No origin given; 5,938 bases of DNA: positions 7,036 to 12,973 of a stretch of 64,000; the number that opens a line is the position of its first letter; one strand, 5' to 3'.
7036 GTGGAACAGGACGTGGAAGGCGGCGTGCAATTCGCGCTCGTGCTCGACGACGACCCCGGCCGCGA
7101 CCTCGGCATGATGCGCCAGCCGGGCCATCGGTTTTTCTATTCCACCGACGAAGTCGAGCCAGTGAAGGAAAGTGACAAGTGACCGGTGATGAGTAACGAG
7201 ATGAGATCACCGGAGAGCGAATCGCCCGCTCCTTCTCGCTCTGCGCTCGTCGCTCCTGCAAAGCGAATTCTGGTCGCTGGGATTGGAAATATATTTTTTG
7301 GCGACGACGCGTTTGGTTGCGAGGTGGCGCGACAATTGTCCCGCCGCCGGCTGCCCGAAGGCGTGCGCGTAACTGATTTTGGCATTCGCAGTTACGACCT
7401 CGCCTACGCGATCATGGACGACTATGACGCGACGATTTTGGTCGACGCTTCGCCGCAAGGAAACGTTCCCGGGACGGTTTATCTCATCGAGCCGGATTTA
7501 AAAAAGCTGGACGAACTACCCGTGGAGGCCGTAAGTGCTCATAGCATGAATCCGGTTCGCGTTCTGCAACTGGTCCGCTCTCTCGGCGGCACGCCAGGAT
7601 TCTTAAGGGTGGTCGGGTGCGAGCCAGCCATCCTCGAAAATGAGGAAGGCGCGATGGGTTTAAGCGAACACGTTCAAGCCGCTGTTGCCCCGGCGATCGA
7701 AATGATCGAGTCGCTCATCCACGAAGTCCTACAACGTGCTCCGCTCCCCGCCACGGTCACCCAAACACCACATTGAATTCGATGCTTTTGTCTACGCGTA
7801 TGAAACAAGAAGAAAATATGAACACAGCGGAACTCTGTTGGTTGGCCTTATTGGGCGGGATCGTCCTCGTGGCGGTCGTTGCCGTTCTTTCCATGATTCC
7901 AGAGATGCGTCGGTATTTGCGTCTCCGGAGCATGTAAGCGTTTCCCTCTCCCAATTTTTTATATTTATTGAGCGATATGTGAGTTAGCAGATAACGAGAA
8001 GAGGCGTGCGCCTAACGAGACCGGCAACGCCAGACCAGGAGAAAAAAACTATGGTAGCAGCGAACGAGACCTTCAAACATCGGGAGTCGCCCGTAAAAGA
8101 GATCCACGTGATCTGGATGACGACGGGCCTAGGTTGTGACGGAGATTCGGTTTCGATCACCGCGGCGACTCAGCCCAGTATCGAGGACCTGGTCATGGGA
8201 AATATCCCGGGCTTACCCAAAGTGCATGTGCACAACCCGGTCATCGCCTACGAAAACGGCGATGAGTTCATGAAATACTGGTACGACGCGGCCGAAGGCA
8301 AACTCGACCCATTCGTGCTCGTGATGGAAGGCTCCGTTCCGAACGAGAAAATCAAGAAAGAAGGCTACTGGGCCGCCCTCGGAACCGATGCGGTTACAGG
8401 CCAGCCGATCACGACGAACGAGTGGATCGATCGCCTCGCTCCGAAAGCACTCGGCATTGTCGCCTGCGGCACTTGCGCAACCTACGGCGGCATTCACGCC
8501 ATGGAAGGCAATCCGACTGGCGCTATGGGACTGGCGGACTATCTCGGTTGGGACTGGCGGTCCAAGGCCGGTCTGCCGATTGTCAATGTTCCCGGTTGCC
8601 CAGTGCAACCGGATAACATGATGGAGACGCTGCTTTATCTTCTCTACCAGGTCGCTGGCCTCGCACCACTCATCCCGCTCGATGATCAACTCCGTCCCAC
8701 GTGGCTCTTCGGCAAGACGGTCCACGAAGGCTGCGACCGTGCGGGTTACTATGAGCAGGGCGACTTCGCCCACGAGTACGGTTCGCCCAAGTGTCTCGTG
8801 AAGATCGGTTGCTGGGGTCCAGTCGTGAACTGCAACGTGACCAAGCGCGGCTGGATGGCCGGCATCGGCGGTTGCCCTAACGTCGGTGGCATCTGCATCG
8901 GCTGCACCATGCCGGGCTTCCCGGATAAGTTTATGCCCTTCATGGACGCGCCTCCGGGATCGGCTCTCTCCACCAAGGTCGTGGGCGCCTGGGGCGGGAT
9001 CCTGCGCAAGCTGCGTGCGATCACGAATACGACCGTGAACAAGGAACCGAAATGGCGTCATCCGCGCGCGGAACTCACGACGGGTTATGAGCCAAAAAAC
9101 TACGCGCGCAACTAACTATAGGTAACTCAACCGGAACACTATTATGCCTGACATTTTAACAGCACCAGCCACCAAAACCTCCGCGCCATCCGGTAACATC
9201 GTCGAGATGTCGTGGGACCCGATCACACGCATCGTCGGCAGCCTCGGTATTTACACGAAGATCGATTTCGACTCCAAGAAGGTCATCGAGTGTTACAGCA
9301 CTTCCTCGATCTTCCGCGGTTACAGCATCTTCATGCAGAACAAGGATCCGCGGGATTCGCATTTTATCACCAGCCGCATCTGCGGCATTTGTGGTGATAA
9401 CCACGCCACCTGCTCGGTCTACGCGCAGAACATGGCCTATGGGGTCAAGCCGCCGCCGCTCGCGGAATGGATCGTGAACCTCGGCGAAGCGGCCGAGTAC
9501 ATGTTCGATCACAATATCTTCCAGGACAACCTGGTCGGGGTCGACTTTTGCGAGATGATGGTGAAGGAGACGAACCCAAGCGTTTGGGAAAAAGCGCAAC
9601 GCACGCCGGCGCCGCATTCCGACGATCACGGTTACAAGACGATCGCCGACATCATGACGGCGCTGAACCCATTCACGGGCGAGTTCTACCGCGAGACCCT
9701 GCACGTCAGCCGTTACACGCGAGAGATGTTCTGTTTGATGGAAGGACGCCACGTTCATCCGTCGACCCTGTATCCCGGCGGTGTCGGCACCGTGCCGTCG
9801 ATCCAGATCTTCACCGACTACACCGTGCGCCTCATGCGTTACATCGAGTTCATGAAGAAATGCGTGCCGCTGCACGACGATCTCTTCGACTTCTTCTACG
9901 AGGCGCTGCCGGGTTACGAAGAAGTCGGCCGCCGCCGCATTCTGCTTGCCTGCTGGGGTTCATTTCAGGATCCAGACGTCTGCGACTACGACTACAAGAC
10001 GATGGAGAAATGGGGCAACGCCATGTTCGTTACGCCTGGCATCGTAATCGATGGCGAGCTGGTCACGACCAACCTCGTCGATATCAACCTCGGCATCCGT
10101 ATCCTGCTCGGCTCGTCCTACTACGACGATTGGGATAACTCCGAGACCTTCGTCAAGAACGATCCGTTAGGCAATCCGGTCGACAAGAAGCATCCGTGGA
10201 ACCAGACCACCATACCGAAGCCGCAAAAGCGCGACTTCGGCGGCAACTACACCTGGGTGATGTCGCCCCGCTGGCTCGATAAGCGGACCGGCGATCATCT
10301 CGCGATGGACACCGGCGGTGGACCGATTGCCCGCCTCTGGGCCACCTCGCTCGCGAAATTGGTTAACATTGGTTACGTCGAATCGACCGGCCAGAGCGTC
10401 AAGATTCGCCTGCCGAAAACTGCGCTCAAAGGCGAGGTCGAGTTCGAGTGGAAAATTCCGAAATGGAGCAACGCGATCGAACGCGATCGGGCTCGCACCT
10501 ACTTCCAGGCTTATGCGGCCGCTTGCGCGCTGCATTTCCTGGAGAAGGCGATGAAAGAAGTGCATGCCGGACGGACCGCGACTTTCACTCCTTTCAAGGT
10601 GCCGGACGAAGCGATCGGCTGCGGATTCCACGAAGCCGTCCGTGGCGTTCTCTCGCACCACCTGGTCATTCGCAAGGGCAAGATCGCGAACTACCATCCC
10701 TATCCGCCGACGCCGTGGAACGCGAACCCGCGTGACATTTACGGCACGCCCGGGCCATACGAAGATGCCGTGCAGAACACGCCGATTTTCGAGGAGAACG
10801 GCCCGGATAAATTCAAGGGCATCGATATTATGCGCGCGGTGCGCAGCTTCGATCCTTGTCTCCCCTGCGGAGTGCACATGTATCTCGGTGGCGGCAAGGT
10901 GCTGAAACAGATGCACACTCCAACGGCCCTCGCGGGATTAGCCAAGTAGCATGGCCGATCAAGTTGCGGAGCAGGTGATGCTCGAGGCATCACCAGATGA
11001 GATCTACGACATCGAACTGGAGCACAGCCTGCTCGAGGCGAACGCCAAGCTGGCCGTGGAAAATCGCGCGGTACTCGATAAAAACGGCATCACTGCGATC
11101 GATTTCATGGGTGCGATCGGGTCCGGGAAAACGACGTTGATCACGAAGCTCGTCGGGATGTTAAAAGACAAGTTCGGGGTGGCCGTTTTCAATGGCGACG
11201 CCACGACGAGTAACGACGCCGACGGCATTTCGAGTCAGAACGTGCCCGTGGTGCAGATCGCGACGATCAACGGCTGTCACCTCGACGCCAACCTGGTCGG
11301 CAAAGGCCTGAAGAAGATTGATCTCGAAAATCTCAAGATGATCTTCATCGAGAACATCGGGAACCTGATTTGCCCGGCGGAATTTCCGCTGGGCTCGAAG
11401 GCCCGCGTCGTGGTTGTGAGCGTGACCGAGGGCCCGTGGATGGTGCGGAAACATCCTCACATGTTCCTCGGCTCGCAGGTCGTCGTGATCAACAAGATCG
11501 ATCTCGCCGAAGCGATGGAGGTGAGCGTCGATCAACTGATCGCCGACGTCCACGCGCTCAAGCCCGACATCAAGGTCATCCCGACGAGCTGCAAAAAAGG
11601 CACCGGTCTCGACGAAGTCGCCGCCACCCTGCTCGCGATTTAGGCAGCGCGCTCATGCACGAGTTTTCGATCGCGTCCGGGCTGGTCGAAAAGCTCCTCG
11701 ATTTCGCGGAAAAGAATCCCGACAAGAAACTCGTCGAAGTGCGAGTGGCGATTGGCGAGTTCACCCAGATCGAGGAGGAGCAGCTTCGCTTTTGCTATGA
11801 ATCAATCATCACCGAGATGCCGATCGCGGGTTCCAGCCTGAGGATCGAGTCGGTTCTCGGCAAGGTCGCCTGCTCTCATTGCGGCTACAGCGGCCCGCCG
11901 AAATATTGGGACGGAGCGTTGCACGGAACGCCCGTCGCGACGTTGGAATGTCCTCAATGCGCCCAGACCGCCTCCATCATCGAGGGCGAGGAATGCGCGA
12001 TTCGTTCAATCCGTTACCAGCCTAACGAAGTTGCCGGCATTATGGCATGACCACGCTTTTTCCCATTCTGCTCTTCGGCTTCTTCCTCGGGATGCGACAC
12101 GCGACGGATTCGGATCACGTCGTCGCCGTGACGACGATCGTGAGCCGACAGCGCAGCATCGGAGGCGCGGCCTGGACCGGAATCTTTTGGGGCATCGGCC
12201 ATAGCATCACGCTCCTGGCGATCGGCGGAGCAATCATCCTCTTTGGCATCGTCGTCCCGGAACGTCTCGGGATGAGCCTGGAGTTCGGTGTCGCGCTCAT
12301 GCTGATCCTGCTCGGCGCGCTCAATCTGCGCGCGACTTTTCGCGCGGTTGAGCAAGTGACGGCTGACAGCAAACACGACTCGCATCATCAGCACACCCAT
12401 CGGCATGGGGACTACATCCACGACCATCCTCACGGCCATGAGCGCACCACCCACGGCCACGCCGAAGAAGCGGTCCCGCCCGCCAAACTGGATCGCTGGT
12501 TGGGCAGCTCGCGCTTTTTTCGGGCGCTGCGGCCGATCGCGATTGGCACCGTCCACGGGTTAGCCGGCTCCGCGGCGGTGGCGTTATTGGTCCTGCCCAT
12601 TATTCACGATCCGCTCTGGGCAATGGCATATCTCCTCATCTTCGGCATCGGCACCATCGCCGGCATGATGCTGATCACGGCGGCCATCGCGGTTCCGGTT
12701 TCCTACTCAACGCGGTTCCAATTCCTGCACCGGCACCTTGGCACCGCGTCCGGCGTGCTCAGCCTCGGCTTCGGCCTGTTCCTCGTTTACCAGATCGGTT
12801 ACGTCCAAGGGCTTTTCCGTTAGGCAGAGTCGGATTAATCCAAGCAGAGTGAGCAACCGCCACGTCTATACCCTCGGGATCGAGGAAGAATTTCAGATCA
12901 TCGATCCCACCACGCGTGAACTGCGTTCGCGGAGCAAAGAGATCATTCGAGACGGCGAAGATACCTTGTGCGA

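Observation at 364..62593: Hyper-abundant non-palindromic octamer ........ (consensus T-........-R) scattered through genes on both strands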

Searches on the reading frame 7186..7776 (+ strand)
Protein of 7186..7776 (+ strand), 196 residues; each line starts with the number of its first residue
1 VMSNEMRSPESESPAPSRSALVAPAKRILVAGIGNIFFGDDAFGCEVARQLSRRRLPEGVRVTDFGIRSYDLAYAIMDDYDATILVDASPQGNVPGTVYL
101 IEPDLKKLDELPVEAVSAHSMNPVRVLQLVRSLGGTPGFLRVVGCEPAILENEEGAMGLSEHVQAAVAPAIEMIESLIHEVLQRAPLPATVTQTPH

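Call 15: search_protein_families(library=pfam, proteins=[window:7186-7776:+], max_evalue=0.01)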
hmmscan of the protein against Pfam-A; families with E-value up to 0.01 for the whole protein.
window:7186-7776:+ (196 aa): 1 family
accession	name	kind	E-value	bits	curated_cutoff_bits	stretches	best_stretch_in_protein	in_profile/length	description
PF01750.23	HycI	-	5.6e-16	59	23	1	45-176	1-129/130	Hydrogenase maturation protease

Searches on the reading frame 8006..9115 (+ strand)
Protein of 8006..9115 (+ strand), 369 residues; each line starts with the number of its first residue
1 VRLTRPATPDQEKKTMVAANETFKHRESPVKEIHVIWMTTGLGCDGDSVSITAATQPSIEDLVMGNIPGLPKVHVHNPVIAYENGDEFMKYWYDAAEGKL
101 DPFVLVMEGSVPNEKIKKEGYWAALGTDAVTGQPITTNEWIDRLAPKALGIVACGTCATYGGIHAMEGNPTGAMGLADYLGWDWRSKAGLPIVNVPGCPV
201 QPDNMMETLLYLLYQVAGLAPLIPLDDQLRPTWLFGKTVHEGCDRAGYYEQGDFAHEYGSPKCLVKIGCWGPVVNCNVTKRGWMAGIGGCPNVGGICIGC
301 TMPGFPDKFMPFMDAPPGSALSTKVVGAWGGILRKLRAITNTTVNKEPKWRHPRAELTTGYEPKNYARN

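Call 15: search_protein_families(library=pfam, proteins=[window:8006-9115:+], max_evalue=0.01)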
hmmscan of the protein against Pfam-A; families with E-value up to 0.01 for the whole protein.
window:8006-9115:+ (369 aa): 2 families
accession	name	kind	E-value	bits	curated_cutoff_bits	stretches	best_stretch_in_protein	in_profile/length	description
PF14720.11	NiFe_hyd_SSU_C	-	1e-23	83.9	27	1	235-312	1-79/80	NiFe/NiFeSe hydrogenase small subunit C-terminal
PF01058.29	Oxidored_q6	-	2.6e-21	76.1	27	1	44-212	1-128/128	NADH ubiquinone oxidoreductase, 20 Kd subunit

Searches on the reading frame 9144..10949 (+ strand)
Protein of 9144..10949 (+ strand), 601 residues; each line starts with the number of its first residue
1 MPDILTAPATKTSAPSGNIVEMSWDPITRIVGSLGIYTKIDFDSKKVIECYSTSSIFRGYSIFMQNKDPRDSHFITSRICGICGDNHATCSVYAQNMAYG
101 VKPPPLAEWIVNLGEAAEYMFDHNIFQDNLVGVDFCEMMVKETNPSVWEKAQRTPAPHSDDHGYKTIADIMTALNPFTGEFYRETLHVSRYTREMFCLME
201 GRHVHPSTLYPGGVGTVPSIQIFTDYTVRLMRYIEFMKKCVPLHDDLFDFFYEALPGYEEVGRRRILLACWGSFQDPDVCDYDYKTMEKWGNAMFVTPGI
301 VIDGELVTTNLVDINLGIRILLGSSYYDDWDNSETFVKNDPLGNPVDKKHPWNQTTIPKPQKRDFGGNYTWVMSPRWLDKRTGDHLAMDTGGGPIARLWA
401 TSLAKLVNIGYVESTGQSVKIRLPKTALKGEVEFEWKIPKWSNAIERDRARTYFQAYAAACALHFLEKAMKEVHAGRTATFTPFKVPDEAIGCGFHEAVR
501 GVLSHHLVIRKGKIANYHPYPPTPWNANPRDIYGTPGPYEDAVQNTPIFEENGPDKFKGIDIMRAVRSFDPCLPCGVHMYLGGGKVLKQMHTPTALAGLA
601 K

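Call 6: search_protein_families(library=pfam, proteins=[window:9144-10949:+])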
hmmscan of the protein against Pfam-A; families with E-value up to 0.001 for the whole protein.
window:9144-10949:+ (601 aa): 1 family
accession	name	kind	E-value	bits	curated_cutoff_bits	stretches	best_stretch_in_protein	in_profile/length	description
PF00374.24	NiFeSe_Hases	-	1.7e-61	209.1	25.8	2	181-578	152-508/508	Nickel-dependent hydrogenase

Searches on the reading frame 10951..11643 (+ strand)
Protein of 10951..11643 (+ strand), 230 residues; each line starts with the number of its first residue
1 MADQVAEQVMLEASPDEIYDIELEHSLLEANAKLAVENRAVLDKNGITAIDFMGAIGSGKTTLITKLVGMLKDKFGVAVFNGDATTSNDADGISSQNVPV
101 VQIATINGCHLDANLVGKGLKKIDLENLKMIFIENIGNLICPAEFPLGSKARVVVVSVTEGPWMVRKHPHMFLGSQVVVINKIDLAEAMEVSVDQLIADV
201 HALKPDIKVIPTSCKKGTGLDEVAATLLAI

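Call 15: search_protein_families(library=pfam, proteins=[window:10951-11643:+], max_evalue=0.01)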
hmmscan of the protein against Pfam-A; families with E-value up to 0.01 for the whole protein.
window:10951-11643:+ (230 aa): 11 families
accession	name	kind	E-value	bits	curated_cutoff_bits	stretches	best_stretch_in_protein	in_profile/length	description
PF02492.25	cobW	-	1.8e-17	63.9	20.7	1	53-210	6-179/180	CobW/HypB/UreG, nucleotide-binding domain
PF03193.22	RsgA_GTPase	-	7.9e-06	26.2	30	0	176-227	56-104/174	RsgA GTPase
PF00009.33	GTP_EFTU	-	7.9e-06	26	26.5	1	154-227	98-182/188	Elongation factor Tu GTP binding domain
PF13685.12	Fe-ADH_2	-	0.0023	18.4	28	1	2-101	26-121/149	Iron-containing alcohol dehydrogenase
PF16897.10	MMR_HSR1_Xtn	-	0.0025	18.2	35.2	1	176-225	58-98/106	C-terminal region of MMR_HSR1 domain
PF01656.29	CbiA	-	0.0037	17.7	25.4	1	57-161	9-54/125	CobQ/CobB/MinD/ParA nucleotide binding domain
PF00025.27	Arf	-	0.0041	17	22.3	0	177-227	119-170/174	ADP-ribosylation factor family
PF02421.24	FeoB_N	-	0.0046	16.9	27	0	176-225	108-154/156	Ferrous iron transport protein B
PF00005.33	ABC_tran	-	0.0056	17.7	25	1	50-93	14-56/137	ABC transporter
PF03205.20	MobB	-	0.0058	17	26.6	0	50-74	2-26/133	Molybdopterin guanine dinucleotide synthesis protein B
PF03029.23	ATP_bind_1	-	0.0086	16.3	27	0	52-84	1-34/240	Conserved hypothetical ATP binding protein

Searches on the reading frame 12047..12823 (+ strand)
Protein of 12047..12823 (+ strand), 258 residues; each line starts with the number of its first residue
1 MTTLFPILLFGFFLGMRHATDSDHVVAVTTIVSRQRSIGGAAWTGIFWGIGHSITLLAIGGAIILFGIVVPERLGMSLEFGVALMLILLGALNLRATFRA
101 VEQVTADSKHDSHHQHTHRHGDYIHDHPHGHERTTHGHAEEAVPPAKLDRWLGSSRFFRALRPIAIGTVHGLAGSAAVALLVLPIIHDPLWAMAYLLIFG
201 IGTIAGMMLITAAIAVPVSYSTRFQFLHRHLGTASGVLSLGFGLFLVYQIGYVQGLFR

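Call 15: search_protein_families(library=pfam, proteins=[window:12047-12823:+], max_evalue=0.01)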
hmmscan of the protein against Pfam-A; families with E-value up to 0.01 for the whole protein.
window:12047-12823:+ (258 aa): 1 family
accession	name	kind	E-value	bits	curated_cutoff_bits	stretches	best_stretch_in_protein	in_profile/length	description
PF03824.22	NicO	-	5.4e-06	26.4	27.7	1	9-135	6-135/287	High-affinity nickel-transport protein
